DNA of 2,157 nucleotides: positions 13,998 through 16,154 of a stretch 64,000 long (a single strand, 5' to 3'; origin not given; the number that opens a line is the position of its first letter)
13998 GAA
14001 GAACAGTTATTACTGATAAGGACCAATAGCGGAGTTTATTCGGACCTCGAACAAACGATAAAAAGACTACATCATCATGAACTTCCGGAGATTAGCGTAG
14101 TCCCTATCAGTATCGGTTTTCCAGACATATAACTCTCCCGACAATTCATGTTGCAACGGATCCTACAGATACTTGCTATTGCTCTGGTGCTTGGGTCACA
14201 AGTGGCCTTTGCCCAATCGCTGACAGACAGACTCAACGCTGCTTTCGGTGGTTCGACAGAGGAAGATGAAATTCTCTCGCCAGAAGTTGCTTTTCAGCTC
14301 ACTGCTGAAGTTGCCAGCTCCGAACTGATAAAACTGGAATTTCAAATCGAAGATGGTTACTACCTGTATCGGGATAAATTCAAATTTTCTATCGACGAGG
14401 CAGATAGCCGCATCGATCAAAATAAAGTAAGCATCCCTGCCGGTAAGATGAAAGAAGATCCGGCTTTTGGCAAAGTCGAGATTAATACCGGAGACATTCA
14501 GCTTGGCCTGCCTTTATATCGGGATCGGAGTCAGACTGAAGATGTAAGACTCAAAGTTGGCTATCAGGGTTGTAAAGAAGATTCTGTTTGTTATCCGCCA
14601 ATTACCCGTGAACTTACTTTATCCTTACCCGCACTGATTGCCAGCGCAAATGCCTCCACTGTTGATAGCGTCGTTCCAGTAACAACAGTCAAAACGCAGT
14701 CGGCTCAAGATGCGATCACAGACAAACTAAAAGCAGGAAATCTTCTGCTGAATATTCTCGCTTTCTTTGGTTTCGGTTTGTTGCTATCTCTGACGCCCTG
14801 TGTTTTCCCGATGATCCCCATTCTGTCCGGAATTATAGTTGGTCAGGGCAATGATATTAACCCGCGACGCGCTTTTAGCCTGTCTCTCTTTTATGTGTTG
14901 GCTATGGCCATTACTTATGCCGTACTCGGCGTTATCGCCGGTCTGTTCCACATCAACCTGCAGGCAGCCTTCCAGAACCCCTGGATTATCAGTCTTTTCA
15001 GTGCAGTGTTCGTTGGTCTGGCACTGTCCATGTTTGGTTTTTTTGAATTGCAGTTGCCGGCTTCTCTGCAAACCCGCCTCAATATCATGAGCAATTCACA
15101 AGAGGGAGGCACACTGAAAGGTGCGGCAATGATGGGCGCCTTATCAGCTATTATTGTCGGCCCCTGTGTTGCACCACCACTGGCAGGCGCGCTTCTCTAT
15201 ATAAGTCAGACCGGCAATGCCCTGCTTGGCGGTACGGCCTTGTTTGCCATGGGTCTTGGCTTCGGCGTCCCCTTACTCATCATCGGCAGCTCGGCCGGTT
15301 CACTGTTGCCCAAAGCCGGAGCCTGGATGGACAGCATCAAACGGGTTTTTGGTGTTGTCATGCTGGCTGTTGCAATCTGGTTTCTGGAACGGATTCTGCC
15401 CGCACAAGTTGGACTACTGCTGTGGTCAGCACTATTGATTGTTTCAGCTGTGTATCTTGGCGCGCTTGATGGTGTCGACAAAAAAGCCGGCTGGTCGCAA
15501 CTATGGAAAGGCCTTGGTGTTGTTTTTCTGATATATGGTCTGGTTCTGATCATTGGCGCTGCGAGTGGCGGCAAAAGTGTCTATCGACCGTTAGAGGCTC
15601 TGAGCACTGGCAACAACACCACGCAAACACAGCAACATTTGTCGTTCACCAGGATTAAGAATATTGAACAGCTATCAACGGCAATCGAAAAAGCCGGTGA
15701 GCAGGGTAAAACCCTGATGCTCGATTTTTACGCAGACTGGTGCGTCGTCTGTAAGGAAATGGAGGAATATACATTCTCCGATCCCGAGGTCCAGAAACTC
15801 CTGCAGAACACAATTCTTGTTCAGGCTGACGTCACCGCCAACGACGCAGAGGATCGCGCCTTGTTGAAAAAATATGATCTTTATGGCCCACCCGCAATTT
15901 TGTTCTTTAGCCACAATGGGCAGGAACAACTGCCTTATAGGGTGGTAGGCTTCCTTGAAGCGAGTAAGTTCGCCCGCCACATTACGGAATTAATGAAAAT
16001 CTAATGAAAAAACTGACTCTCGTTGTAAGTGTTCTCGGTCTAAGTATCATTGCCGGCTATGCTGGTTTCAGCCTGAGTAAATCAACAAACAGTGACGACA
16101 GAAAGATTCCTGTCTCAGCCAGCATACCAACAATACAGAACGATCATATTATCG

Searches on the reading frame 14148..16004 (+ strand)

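Call 79: search_protein_families(library=pfam, proteins=[window:14148-16004:+], max_evalue=0.00001)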
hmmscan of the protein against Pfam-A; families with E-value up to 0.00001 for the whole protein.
window:14148-16004:+ (618 aa): 6 families
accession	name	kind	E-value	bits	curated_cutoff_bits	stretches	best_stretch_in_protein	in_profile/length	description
PF02683.22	DsbD_TM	-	5.3e-99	330.4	27.1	1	200-417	2-219/219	Cytochrome C biogenesis protein transmembrane domain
PF11412.14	DsbD_N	-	1.5e-26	93.2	25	1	40-158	2-117/119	Thiol:disulfide interchange protein DsbD, N-terminal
PF13899.12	Thioredoxin_7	-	3.2e-16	59.7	27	1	508-587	5-81/83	Thioredoxin-like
PF13098.12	Thioredoxin_2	-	1.6e-11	44.9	27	1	517-610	2-102/104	Thioredoxin-like domain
PF13386.12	DsbD_2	-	8.9e-09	36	24.9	1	206-411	2-199/199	Cytochrome C biogenesis protein transmembrane region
PF00085.26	Thioredoxin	-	2e-07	31.4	23.5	1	519-613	17-102/103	Thioredoxin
